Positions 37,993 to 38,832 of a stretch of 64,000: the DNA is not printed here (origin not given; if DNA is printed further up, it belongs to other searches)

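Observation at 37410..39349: Tandem triplication of small type-II membrane-anchored proteins with divergent disordered tails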

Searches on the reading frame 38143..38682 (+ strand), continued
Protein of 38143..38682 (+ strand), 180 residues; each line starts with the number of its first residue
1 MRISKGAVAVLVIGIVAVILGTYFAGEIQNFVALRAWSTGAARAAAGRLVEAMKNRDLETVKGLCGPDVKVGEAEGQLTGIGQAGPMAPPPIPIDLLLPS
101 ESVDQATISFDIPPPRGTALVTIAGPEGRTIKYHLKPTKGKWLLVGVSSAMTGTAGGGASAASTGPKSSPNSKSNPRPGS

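Call 70: search_protein_families(library=phrogs, proteins=[window:38143-38682:+], max_evalue=1)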
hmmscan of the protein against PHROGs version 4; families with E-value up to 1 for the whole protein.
window:38143-38682:+ (180 aa): 1 family
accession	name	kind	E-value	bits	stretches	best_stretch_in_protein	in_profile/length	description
phrog_28059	-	unknown function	0.33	11.7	1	11-26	7-22/40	-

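Call 71: find_encoding_contigs(protein=P0102, flank=5000, max_places=1)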
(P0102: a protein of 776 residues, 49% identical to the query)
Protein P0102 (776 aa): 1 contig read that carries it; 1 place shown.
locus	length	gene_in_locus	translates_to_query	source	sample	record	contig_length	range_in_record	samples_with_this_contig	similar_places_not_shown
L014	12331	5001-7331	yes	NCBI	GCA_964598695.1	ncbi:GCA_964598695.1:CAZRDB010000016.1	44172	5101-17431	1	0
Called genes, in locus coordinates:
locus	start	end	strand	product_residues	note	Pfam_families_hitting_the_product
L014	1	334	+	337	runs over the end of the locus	PF00155:Aminotran_1_2, PF01212:Beta_elim_lyase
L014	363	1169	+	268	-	PF02511:Thy1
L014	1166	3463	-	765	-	PF02384:N6_Mtase, PF07669:Eco57I, PF12950:TaqI_C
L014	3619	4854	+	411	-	PF00557:Peptidase_M24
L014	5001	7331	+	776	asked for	-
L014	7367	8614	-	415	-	PF00512:HisKA (faint), PF02518:HATPase_c, PF00072:Response_reg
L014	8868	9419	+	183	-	-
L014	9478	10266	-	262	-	PF00005:ABC_tran, PF02463:SMC_N (faint), PF13304:AAA_21 (faint)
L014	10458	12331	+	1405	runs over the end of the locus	-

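Call 72: find_encoding_contigs(protein=P0101, flank=5000, max_places=1)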
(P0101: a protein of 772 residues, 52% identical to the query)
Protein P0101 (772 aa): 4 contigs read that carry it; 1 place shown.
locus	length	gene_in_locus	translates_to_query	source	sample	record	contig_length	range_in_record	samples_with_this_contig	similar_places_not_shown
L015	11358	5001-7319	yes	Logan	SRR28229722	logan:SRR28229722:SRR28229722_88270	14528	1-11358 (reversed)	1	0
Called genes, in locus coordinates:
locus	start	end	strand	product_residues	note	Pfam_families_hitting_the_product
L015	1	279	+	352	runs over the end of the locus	PF00155:Aminotran_1_2, PF01212:Beta_elim_lyase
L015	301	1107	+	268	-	PF02511:Thy1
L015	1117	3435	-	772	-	PF02384:N6_Mtase, PF07669:Eco57I, PF12950:TaqI_C (weak)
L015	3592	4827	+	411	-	PF00557:Peptidase_M24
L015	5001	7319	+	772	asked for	-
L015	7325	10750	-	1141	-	PF08448:PAS_4, PF00989:PAS, PF08447:PAS_3, PF08448:PAS_4, PF13426:PAS_9, PF00989:PAS, PF08448:PAS_4, PF08447:PAS_3, +4 more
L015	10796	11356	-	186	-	?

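Call 73: find_encoding_contigs(protein=P0100, flank=5000, max_places=1)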
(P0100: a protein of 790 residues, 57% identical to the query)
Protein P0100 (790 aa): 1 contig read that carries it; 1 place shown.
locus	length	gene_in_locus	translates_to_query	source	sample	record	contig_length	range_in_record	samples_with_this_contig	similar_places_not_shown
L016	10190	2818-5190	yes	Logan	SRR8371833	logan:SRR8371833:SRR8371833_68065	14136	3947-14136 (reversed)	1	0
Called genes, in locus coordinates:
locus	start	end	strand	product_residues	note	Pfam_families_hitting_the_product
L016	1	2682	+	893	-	?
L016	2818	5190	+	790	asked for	-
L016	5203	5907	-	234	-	PF00005:ABC_tran, PF13304:AAA_21 (faint)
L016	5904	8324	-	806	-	PF02190:LON_substr_bdg, PF00004:AAA, PF07728:AAA_5 (weak), PF22667:Lon_lid, PF05362:Lon_C, PF13541:ChlI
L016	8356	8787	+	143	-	-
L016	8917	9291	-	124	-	PF01502:PRA-CH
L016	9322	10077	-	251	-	PF00977:His_biosynth, PF03060:NMO (faint), PF01207:Dus (faint), PF05690:ThiG (faint)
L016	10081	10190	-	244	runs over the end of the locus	PF00977:His_biosynth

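Call 75: search_protein_families(library=ncbifam, alignment_id=A4, max_evalue=0.1)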
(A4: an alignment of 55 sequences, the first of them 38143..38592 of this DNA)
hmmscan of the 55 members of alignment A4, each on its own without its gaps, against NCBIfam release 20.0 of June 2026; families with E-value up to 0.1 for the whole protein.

A. member 1, window:38143-38592:+ (150 aa): 2 families
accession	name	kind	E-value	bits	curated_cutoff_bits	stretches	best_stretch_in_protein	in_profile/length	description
NF051431.1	Rv0361_Cterm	subfamily_domain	0.002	18.3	37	1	6-70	10-68/140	Rv0361 family membrane protein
NF009135.0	PRK12488.1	subfamily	0.037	12.6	850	1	1-66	402-464/549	cation/acetate symporter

B. families by the number of members that match (of 55 scanned): 21 families
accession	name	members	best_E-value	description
NF051431.1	Rv0361_Cterm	37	1.2e-05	Rv0361 family membrane protein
TIGR02957.1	SigX4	2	0.00062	RNA polymerase sigma-70 factor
NF005411.0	PRK06975.1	2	0.021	fused uroporphyrinogen-III synthase HemD/membrane protein HemX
NF041525.1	HrpD5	1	0.00051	HrpD5 family protein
NF007214.0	PRK09636.1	1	0.0016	RNA polymerase sigma factor SigJ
NF033625.1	HpxZ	1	0.02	oxalurate catabolism protein HpxZ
TIGR04163.1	rSAM_cobopep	1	0.022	peptide-modifying radical SAM enzyme CbpB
NF033486.1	harvest_ssl1498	1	0.024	photosystem II assembly protein Psb34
NF011520.0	PRK14959.1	1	0.027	DNA polymerase III subunits gamma and tau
NF052375.1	antisigma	1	0.031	anti-sigma factor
NF047940.1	WD1261_full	1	0.033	WD1261 family protein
TIGR01106.1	ATPase-IIC_X-K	1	0.035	Na,H/K antiporter P-type ATPase subunit alpha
NF001194.0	PRK00159.1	1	0.036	cell division protein CrgA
NF009135.0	PRK12488.1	1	0.037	cation/acetate symporter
TIGR00847.1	ccoS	1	0.037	cbb3-type cytochrome oxidase assembly protein CcoS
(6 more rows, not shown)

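Call 83: find_encoding_contigs(protein=P0005, flank=6000, max_places=3)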
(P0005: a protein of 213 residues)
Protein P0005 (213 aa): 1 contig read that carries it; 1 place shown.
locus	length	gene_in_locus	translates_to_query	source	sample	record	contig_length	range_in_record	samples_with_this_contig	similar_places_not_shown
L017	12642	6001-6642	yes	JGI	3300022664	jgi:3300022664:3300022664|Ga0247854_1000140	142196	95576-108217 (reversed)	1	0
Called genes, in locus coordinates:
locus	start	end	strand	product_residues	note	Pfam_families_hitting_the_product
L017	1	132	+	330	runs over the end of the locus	PF08240:ADH_N, PF16912:Glu_dehyd_C, PF00107:ADH_zinc_N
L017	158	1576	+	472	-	PF00890:FAD_binding_2 (weak), PF12831:FAD_oxidored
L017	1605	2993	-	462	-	-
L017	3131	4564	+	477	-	PF06253:MTTB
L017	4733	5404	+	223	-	-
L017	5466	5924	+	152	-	-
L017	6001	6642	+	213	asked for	-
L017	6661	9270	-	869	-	-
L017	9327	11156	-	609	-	-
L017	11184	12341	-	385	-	PF01041:DegT_DnrJ_EryC1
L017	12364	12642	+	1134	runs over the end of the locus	-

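Call 84: find_encoding_contigs(protein=P0003, flank=6000, max_places=3)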
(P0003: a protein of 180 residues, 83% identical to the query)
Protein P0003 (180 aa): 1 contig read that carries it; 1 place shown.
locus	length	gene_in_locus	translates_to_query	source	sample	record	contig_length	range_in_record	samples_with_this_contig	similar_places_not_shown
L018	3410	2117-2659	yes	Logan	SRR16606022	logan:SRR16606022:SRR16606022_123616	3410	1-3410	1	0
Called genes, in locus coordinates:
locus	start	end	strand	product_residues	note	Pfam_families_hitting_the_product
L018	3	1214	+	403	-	?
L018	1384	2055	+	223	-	-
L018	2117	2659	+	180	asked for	-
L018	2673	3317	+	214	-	-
